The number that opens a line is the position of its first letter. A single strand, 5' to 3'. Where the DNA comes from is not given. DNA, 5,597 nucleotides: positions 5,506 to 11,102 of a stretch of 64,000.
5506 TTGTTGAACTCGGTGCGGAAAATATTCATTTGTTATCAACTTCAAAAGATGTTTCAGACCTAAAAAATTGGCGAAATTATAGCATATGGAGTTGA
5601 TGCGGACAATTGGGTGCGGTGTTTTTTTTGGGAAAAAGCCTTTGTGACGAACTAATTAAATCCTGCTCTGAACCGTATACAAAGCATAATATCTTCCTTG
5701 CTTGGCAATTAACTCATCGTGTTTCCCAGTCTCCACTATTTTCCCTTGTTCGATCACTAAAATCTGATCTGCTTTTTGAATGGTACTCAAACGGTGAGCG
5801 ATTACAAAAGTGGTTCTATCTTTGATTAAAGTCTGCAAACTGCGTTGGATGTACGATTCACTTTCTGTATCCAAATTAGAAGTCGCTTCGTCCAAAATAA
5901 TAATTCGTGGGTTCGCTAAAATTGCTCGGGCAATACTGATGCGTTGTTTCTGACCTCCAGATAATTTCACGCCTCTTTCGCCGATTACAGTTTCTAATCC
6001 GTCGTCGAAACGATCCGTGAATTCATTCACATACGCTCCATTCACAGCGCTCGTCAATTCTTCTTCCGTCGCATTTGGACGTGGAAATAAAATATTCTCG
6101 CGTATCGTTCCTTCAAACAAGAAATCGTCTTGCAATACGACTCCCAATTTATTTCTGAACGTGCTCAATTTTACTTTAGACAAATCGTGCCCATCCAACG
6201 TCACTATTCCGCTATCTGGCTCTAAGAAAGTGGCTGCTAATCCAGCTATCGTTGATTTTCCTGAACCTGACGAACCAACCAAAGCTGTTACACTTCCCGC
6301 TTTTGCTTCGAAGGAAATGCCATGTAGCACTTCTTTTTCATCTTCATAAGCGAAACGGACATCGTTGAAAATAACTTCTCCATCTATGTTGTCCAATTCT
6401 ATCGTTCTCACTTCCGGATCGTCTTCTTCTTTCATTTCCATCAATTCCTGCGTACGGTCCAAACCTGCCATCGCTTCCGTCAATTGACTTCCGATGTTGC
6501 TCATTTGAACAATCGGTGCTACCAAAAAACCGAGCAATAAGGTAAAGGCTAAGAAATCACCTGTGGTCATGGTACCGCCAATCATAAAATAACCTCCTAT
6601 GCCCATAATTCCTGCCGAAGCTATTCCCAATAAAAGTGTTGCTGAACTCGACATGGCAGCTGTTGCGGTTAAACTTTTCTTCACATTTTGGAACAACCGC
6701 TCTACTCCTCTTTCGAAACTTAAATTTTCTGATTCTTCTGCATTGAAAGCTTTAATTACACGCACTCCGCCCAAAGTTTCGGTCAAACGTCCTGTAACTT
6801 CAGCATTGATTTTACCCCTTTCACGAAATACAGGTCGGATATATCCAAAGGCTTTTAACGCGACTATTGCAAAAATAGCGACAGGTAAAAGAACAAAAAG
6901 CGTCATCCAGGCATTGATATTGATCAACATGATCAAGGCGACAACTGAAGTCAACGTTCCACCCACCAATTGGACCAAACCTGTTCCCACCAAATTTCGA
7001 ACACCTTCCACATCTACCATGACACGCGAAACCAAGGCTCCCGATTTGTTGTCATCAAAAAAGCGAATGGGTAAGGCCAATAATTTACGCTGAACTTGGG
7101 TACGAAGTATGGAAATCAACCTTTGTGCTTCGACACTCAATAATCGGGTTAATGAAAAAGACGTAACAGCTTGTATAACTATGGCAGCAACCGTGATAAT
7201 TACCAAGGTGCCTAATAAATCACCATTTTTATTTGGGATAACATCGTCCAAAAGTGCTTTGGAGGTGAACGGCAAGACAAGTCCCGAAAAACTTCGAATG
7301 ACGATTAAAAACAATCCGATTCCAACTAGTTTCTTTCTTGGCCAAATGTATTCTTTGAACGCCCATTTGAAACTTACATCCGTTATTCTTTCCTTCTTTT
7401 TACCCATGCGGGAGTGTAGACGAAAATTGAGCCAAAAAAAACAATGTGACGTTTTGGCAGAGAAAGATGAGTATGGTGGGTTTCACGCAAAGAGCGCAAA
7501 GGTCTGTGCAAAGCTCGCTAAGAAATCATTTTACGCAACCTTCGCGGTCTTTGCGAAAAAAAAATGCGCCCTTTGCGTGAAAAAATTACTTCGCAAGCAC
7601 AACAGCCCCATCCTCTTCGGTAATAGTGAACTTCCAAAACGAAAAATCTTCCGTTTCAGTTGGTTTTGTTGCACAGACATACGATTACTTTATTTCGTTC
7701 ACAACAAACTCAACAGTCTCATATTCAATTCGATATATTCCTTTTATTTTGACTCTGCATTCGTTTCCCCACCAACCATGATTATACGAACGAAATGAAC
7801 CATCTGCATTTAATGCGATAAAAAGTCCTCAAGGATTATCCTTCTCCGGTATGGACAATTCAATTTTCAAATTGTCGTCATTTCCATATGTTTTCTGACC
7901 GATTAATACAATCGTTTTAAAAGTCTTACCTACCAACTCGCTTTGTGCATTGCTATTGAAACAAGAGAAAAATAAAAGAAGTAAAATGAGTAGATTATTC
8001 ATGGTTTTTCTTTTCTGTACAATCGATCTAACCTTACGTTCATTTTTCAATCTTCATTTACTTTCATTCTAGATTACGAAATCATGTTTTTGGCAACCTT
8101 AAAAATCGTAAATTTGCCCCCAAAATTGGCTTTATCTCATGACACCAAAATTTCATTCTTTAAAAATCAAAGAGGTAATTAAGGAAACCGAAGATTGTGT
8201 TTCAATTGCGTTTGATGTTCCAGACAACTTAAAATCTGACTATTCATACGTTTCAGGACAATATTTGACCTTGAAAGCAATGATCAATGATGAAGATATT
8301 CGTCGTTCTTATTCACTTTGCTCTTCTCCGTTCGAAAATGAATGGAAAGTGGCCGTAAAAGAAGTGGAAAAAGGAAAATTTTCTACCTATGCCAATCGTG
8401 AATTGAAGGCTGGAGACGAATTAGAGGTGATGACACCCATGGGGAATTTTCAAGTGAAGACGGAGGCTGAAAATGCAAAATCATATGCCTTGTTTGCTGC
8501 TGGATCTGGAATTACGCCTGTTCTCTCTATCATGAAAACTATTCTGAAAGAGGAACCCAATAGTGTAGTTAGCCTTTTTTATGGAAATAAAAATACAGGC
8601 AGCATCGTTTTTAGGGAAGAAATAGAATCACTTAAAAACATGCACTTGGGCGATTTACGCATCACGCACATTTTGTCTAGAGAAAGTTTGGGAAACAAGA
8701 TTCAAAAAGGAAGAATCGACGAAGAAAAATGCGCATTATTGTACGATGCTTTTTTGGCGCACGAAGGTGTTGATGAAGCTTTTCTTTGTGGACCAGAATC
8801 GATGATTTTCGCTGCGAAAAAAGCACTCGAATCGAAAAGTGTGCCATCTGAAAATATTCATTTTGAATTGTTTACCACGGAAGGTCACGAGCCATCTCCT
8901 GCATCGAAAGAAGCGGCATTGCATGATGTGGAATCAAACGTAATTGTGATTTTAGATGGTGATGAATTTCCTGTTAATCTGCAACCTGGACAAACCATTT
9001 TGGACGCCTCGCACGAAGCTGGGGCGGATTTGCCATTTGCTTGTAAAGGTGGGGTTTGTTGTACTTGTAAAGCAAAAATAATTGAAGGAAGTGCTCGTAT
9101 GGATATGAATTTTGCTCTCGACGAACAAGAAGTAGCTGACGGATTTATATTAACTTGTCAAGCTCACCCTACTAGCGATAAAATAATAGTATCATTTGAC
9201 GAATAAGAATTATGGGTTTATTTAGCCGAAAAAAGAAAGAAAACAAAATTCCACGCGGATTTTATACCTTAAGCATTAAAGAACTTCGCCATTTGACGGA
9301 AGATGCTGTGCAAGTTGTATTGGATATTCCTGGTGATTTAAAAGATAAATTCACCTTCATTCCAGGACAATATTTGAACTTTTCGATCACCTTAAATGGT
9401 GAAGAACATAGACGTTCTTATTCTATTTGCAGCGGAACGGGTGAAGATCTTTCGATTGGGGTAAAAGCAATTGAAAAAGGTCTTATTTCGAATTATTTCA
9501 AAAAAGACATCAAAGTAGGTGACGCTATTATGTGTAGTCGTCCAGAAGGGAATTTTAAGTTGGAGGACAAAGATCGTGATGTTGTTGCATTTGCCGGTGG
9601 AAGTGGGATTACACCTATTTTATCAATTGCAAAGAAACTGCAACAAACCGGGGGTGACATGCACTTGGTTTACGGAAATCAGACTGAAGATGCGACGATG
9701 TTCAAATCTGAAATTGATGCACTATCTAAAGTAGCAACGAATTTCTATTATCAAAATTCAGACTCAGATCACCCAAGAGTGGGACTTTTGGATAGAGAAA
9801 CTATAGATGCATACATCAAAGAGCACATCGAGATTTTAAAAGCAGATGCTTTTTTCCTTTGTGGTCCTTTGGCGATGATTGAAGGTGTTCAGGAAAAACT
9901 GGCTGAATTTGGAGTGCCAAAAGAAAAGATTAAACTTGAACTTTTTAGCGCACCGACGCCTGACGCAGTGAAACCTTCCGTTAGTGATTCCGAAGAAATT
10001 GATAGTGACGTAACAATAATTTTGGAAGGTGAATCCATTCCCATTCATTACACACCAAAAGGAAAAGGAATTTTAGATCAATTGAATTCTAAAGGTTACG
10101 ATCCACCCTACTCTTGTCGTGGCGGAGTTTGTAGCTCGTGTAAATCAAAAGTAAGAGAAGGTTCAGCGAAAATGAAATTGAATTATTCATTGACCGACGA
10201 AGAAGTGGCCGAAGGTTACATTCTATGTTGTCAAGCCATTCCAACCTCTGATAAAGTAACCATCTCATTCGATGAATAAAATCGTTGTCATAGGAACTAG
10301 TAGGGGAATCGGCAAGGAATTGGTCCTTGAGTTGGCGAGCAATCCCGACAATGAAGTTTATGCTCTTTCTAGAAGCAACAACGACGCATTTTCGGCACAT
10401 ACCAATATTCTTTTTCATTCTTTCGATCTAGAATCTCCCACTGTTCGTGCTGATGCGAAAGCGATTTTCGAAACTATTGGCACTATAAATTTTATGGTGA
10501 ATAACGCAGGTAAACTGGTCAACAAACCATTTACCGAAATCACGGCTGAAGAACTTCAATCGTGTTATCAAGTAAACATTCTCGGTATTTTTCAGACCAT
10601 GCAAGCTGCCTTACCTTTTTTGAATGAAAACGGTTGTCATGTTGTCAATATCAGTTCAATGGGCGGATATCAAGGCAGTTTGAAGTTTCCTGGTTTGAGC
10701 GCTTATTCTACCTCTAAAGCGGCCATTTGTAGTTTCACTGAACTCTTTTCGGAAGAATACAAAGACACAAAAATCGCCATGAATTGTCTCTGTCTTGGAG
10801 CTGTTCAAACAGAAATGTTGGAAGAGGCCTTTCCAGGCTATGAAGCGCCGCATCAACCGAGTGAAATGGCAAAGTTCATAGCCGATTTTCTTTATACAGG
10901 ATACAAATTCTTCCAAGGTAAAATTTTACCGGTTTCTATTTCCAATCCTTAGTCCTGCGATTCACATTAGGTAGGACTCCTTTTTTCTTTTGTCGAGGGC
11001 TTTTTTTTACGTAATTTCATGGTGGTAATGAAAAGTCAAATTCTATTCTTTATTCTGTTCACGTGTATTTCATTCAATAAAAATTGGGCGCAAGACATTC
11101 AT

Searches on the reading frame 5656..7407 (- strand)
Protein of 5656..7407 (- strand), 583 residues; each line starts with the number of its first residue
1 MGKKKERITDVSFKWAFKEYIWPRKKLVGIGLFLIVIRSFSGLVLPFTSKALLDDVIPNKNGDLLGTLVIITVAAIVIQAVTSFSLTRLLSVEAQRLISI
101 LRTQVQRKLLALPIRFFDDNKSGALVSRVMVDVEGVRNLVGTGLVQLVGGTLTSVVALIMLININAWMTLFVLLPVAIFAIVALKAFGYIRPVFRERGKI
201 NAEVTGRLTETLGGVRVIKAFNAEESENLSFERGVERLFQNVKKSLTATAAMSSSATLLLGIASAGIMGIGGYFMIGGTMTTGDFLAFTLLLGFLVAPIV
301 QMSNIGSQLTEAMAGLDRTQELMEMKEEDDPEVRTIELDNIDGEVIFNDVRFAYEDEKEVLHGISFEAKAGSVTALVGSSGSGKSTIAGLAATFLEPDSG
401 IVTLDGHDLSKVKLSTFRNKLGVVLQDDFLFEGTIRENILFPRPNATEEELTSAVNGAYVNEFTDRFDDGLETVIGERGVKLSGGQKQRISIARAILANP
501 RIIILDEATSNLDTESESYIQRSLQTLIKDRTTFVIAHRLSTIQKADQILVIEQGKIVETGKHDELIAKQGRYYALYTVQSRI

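Call 26: search_protein_families(library=pfam, proteins=[window:5656-7407:-], max_evalue=0.00001)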
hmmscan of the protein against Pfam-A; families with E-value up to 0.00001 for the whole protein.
window:5656-7407:- (583 aa): 3 families
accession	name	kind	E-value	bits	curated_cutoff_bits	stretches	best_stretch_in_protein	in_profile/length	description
PF00664.28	ABC_membrane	-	1.6e-42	146.6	28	1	29-298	2-273/274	ABC transporter transmembrane region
PF00005.33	ABC_tran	-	3.3e-31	109.1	25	1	361-510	1-137/137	ABC transporter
PF02463.25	SMC_N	-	3.9e-07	30.2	40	0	403-554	112-213/220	RecF/RecN/SMC N terminal domain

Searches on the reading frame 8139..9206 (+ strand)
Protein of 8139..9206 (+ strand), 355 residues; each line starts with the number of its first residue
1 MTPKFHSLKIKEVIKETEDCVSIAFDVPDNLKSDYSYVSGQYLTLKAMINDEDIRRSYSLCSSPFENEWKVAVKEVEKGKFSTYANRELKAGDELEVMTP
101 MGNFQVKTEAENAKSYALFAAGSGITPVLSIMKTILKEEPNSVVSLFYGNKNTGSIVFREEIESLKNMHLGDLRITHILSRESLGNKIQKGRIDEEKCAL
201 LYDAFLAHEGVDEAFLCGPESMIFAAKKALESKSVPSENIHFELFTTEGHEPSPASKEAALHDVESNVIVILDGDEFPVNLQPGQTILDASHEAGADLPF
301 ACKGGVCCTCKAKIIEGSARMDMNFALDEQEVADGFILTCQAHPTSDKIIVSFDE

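Call 26: search_protein_families(library=pfam, proteins=[window:8139-9206:+], max_evalue=0.00001)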
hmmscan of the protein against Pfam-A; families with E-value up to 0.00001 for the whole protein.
window:8139-9206:+ (355 aa): 3 families
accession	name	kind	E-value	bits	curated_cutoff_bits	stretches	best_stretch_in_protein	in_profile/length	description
PF00175.26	NAD_binding_1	-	4.5e-19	69.5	22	1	119-227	2-108/109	Oxidoreductase NAD-binding domain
PF00111.32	Fer2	-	1e-15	57.8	21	1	272-345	3-77/77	2Fe-2S iron-sulfur cluster binding domain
PF00970.30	FAD_binding_6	-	5.1e-12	46.4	21.1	1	9-105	3-98/99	Oxidoreductase FAD-binding domain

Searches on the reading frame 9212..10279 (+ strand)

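Call 26: search_protein_families(library=pfam, proteins=[window:9212-10279:+], max_evalue=0.00001)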
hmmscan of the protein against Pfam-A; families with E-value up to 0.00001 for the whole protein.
window:9212-10279:+ (355 aa): 3 families
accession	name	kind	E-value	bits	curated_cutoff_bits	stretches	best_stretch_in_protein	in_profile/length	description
PF00175.26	NAD_binding_1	-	1.9e-14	54.6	22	1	128-227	3-108/109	Oxidoreductase NAD-binding domain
PF00111.32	Fer2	-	7e-13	48.8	21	1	282-345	14-77/77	2Fe-2S iron-sulfur cluster binding domain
PF00970.30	FAD_binding_6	-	7e-10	39.6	21.1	1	23-116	5-98/99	Oxidoreductase FAD-binding domain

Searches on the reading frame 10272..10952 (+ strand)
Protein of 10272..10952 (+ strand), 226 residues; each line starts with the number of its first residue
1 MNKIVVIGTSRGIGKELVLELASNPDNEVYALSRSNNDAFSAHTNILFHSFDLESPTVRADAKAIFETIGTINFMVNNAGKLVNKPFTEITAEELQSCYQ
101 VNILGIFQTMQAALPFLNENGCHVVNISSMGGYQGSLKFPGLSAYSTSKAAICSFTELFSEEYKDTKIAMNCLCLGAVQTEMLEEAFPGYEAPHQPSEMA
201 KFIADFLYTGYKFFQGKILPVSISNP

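Call 26: search_protein_families(library=pfam, proteins=[window:10272-10952:+], max_evalue=0.00001)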
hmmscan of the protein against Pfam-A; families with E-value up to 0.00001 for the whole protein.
window:10272-10952:+ (226 aa): 2 families
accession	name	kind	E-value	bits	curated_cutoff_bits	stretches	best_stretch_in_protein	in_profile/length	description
PF00106.31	adh_short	-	8.6e-39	133.5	26.6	1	3-187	2-191/195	short chain dehydrogenase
PF13561.12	adh_short_C2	-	7.8e-23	81.7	27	1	49-185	48-183/236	Enoyl-(Acyl carrier protein) reductase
